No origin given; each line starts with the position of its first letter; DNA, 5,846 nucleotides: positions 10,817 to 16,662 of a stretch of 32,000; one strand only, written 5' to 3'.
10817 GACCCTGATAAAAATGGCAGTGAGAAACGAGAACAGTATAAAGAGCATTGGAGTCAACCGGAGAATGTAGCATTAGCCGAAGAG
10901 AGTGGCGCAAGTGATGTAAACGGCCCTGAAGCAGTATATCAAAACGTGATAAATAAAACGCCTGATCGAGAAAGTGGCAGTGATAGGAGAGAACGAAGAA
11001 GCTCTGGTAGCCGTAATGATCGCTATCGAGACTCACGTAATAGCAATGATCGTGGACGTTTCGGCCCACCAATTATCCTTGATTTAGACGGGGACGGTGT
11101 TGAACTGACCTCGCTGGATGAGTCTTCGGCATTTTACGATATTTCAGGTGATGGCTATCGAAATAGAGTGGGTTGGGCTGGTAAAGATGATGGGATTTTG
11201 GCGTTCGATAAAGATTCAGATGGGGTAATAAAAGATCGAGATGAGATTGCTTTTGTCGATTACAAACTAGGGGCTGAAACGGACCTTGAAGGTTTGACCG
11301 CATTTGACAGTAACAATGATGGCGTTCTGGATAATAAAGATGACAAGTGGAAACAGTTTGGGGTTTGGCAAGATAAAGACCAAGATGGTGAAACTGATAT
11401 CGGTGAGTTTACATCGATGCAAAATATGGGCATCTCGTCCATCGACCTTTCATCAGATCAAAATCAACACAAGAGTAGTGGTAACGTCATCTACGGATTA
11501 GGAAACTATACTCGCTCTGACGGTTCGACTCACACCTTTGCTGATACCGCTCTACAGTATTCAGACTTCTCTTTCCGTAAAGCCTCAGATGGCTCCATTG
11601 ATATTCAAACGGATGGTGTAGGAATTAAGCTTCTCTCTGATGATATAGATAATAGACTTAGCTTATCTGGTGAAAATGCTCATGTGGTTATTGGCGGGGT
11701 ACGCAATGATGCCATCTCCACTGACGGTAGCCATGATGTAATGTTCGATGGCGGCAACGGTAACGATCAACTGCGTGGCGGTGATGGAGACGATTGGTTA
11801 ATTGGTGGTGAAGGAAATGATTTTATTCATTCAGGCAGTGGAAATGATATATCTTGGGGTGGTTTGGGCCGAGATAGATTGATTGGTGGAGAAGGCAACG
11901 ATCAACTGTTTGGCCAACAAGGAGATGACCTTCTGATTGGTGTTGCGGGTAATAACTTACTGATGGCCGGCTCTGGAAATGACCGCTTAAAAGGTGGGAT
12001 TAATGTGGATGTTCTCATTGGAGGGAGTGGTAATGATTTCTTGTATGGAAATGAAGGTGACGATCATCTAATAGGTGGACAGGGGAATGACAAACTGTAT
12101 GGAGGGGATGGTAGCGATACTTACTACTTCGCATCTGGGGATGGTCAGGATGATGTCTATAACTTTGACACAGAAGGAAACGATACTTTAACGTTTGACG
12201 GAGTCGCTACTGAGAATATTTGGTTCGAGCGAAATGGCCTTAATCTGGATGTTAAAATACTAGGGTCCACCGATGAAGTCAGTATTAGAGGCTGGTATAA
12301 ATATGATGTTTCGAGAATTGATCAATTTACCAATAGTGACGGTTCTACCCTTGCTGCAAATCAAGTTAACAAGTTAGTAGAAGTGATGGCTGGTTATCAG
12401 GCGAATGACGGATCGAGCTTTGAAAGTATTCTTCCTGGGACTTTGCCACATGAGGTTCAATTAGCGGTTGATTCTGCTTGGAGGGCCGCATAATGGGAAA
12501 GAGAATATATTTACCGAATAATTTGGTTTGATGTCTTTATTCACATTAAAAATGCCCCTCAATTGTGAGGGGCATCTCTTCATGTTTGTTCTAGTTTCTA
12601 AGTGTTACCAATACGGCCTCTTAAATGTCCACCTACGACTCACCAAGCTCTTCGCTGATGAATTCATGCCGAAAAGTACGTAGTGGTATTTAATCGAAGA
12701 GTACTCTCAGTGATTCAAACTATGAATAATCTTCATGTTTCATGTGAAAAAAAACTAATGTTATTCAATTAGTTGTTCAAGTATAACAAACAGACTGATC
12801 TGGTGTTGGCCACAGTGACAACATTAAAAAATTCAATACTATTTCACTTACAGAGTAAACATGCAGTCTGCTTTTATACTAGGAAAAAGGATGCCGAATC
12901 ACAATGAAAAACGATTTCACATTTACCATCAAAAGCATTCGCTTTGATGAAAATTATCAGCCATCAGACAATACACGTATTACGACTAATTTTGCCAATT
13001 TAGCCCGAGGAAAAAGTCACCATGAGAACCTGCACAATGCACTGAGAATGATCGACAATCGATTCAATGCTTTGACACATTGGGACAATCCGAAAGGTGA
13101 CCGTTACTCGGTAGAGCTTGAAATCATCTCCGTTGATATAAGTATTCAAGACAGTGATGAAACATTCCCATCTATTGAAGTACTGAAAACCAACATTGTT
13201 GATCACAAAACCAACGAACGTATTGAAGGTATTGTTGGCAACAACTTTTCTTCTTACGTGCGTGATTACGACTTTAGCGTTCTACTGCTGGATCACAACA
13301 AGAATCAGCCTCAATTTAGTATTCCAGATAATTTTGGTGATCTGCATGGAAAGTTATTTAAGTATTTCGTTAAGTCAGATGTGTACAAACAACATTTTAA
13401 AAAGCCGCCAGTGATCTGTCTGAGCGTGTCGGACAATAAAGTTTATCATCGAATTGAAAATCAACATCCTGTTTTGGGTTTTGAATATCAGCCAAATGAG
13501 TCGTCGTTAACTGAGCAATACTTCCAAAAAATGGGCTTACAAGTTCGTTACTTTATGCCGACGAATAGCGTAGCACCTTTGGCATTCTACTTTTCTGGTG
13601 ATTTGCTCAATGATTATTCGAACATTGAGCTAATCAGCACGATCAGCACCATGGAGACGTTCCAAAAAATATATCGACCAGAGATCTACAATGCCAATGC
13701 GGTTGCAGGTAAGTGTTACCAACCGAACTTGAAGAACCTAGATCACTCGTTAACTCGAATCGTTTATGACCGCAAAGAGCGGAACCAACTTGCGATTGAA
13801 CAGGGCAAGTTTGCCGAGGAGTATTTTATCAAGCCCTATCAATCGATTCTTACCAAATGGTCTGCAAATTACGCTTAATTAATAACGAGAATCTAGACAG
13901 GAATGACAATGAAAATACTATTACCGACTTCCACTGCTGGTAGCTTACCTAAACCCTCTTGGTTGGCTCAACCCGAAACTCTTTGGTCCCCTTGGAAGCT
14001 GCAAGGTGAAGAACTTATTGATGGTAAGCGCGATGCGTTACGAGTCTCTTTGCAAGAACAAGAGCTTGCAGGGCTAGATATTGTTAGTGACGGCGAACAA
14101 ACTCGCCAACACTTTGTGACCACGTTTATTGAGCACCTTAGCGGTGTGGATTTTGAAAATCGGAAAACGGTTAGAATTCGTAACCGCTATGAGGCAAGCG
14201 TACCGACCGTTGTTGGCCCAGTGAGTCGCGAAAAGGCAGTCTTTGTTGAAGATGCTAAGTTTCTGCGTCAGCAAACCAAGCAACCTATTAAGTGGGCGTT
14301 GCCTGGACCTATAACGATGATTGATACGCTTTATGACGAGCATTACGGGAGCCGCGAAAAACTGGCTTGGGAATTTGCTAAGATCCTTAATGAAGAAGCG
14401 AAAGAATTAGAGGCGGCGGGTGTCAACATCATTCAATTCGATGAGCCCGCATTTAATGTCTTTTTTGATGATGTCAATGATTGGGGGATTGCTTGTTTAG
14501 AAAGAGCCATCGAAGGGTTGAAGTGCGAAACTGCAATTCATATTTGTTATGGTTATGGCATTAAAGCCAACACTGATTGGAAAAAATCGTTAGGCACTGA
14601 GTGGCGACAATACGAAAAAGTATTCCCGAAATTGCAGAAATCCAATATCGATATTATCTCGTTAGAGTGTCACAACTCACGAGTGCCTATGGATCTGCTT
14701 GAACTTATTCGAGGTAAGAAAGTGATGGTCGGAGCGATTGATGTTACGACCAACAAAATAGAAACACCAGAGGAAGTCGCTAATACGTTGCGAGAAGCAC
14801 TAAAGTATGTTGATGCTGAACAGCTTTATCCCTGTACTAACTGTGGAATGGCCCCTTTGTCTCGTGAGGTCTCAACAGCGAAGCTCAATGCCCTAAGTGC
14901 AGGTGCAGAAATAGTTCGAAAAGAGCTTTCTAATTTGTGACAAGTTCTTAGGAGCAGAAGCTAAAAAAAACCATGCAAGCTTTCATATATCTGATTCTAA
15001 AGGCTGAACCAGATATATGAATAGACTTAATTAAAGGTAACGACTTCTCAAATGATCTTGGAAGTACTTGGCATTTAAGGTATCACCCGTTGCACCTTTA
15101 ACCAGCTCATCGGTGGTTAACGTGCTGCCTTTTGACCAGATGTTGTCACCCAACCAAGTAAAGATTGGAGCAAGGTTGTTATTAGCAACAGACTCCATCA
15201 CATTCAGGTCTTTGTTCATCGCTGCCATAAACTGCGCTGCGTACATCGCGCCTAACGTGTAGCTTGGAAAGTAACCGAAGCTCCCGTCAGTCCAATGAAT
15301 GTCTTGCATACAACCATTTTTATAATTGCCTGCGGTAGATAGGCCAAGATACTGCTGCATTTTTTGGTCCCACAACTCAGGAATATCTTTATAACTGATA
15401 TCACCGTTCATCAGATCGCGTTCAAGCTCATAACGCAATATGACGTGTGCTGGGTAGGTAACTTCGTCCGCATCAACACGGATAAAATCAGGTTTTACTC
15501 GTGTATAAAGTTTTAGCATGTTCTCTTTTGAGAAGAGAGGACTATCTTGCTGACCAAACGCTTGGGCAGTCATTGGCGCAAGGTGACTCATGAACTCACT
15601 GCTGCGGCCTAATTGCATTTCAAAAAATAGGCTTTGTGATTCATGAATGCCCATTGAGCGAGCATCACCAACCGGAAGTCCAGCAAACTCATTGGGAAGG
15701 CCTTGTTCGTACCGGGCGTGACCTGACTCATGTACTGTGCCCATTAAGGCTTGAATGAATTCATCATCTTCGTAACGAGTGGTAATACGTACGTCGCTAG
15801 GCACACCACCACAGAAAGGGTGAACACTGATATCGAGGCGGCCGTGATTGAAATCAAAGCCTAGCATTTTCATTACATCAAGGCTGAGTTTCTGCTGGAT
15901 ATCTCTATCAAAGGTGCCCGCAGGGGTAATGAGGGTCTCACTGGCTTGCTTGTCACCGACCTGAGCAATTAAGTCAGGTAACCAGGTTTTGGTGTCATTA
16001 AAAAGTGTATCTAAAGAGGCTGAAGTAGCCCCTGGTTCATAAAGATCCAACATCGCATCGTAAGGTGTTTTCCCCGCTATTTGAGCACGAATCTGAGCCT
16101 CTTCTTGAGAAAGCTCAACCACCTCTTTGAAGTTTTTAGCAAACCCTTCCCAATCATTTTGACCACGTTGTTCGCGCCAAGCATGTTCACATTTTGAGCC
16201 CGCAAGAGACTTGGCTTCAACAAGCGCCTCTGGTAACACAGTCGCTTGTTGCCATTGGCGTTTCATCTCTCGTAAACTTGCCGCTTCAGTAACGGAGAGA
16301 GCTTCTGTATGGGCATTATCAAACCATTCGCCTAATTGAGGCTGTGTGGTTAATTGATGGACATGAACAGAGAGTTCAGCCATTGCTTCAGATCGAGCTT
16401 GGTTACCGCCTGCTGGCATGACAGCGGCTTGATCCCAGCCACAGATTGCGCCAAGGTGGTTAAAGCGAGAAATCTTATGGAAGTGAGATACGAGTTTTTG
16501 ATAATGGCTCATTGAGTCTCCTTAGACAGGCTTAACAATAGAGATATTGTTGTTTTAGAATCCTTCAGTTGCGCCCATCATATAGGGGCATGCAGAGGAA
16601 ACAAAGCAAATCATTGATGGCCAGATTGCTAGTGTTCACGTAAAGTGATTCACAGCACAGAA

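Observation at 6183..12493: Four-gene T1SS operon whose RTX substrate carries an N-terminal glycine zipper: candidate secreted membrane toxin with cognate immunity protein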

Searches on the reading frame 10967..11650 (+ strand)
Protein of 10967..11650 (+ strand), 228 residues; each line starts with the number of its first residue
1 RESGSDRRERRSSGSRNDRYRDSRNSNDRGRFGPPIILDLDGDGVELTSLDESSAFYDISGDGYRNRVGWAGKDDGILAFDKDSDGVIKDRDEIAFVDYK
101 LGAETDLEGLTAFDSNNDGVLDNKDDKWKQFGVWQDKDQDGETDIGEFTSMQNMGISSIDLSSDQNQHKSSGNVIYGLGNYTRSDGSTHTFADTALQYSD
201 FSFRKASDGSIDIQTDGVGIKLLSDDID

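Call 8: search_solved_structures(query=window:10967-11650:+, max_evalue=0.001, show_alignments=2)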
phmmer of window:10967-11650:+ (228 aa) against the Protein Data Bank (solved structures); distinct sequences matched with E-value up to 0.001: 2.
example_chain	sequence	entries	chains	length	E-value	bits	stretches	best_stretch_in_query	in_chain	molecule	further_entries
6sjw_A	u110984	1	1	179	2.7e-24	89.5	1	35-197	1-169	Iron-regulated protein FrpC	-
6sjx_A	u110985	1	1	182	1.9e-23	86.8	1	36-197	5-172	Iron-regulated protein FrpC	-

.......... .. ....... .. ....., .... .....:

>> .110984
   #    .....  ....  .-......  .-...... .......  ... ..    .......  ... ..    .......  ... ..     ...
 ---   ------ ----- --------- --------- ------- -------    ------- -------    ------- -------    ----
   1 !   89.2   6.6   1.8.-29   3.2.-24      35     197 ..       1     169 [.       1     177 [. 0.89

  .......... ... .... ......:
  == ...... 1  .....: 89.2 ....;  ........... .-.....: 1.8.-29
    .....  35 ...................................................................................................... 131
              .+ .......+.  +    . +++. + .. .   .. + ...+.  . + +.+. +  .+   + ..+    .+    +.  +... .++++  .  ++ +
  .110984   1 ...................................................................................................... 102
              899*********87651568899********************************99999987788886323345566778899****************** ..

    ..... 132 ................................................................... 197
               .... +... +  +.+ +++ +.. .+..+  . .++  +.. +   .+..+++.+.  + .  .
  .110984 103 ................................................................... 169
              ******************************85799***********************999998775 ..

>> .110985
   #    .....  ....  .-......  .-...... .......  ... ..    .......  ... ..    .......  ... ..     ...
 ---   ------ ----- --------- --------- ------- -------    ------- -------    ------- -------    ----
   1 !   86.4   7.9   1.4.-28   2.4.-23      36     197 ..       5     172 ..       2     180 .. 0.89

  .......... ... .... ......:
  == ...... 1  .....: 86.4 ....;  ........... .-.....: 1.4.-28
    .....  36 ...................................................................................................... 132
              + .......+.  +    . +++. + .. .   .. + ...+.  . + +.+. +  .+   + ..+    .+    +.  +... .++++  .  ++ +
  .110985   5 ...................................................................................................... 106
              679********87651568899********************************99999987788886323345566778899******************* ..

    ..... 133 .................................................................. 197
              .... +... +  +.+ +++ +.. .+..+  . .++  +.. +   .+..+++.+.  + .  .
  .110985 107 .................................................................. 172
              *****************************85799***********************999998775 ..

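Call 37: find_homologous_proteins(query=window:11009-11572:+, max_evalue=1e-10)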
Query window:11009-11572:+ (188 aa): 36 proteins with E <= 1e-10 among 131 candidates.
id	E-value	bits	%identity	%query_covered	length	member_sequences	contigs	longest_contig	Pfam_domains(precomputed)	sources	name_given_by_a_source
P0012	6.7e-54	201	58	88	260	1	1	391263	PF13202.13,PF26745.1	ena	-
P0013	4.3e-52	195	56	89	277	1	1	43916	PF26745.1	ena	-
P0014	5.4e-51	191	61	82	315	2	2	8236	PF26745.1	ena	-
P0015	5.4e-50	188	58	87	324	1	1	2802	PF26745.1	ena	-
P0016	1.3e-47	180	54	89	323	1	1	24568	PF26745.1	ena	-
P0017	1.6e-44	170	48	88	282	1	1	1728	PF26745.1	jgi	jgi:hypothetical protein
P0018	6.7e-42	162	48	93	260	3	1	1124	PF26745.1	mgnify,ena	mgnify:CR=1 FL=1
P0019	1.6e-41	160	53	86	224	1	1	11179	PF26745.1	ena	-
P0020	4.5e-37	146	45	89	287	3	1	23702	PF26745.1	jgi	jgi:hypothetical protein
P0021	1.7e-35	141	52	78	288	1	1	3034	PF26745.1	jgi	-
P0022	3.5e-33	133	42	88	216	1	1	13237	PF26745.1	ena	-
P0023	9.6e-32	128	47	81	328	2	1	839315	PF26745.1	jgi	-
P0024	9.7e-32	128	40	87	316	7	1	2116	PF26745.1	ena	-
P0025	1.3e-31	128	44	88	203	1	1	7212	PF26745.1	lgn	-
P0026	4.1e-28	117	55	58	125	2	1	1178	PF26745.1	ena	-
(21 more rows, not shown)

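Call 66: find_encoding_contigs(protein=P0012, flank=6000, max_places=1)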
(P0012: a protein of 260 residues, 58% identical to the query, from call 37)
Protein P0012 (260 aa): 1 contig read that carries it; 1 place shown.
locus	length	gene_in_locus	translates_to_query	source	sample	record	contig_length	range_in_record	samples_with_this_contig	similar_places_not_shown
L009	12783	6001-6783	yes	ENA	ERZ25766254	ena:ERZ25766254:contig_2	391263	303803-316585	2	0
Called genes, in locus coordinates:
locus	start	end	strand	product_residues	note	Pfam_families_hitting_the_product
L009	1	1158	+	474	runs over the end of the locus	-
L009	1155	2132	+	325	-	PF07992:Pyr_redox_2, PF13450:NAD_binding_8 (weak)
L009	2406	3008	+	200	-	-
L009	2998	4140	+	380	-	PF13606:Ank_3 (faint), PF12796:Ank_2, PF13637:Ank_4 (weak), PF13857:Ank_5, PF00023:Ank, PF13637:Ank_4 (weak), PF12796:Ank_2, PF13857:Ank_5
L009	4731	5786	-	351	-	PF13384:HTH_23, PF13518:HTH_28 (weak), PF13551:HTH_29, PF13565:HTH_32, PF13358:DDE_3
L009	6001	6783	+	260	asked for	PF13202:EF-hand_5 (faint), PF26745:SPM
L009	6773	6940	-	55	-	PF24696:UGSC (weak)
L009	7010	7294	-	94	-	PF24696:UGSC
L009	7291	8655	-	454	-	-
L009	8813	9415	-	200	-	-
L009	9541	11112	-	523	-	PF01293:PEPCK_ATP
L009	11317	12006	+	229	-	PF00072:Response_reg, PF00486:Trans_reg_C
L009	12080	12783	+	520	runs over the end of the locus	PF13756:Stimulus_sens_1, PF00672:HAMP, PF00512:HisKA, PF02518:HATPase_c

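Call 67: find_encoding_contigs(protein=P0016, flank=6000, max_places=1)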
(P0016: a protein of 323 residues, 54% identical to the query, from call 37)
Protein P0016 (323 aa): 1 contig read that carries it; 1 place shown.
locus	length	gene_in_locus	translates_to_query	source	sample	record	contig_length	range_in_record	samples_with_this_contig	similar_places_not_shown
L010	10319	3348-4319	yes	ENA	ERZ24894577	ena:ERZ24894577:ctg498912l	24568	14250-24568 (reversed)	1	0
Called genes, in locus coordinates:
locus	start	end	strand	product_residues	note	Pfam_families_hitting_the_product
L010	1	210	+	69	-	?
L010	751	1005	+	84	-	-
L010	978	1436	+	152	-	-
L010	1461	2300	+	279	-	PF08238:Sel1 (faint)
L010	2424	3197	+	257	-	-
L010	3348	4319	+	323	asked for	PF26745:SPM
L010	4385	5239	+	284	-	PF08238:Sel1 (weak)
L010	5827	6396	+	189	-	-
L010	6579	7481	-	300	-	-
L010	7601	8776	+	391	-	PF00108:Thiolase_N, PF02803:Thiolase_C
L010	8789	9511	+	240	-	PF00106:adh_short, PF08659:KR, PF23441:SDR (faint), PF13561:adh_short_C2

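Call 68: find_encoding_contigs(protein=P0013, flank=6000, max_places=1)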
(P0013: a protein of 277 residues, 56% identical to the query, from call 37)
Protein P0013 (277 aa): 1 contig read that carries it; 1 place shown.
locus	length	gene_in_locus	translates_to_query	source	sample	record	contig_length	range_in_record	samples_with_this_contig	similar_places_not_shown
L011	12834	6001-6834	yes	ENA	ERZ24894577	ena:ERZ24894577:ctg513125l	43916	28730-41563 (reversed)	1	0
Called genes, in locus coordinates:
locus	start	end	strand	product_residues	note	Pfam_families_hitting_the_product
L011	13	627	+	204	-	-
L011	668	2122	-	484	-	-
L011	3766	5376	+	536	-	-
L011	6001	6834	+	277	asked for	PF26745:SPM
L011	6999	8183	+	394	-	PF13356:Arm-DNA-bind_3 (weak), PF14659:Phage_int_SAM_3 (weak), PF00589:Phage_integrase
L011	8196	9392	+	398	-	PF13356:Arm-DNA-bind_3, PF14659:Phage_int_SAM_3 (weak), PF00589:Phage_integrase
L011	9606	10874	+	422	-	-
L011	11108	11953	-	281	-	PF20247:DUF6602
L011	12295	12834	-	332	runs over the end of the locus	PF10987:DUF2806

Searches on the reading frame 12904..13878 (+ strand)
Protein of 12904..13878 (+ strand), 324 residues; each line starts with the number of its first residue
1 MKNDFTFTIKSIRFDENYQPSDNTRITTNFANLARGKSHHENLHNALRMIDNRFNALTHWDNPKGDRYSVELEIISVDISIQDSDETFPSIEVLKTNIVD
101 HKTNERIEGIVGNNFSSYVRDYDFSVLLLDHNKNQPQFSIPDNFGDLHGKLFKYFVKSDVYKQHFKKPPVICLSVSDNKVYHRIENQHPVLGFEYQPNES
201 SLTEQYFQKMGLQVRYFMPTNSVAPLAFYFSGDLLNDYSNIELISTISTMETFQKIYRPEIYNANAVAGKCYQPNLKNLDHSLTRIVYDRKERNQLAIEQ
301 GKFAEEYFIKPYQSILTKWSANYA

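Call 3: search_protein_families(library=pfam, proteins=[window:12904-13878:+], max_evalue=0.01)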
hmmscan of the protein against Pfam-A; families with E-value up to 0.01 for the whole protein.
window:12904-13878:+ (324 aa): 1 family
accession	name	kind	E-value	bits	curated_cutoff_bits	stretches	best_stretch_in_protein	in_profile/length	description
PF08908.16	MesX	-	2.4e-183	608.8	25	1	1-321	1-323/323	Putative oxygenase MesX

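Call 4: search_protein_families(library=ncbifam, proteins=[window:12904-13878:+], max_evalue=0.01)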
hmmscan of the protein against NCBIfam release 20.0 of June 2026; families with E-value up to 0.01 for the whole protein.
window:12904-13878:+ (324 aa): 0 families

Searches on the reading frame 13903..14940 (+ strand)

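Call 41: search_protein_families(library=pfam, proteins=[window:13903-14940:+], max_evalue=0.001)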
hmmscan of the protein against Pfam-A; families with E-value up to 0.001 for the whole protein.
window:13903-14940:+ (345 aa): 1 family
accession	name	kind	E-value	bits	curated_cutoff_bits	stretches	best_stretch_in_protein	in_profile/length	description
PF01717.24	Meth_synt_2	-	4.4e-38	131.8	21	1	7-332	1-319/324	Cobalamin-independent synthase, Catalytic domain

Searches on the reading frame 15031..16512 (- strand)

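Call 41: search_protein_families(library=pfam, proteins=[window:15031-16512:-], max_evalue=0.001)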
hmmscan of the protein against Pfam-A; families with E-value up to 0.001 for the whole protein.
window:15031-16512:- (493 aa): 1 family
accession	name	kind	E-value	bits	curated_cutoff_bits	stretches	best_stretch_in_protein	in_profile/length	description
PF02074.21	Peptidase_M32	-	2.7e-163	544.6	25.1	1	7-492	2-489/489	Carboxypeptidase Taq (M32) metallopeptidase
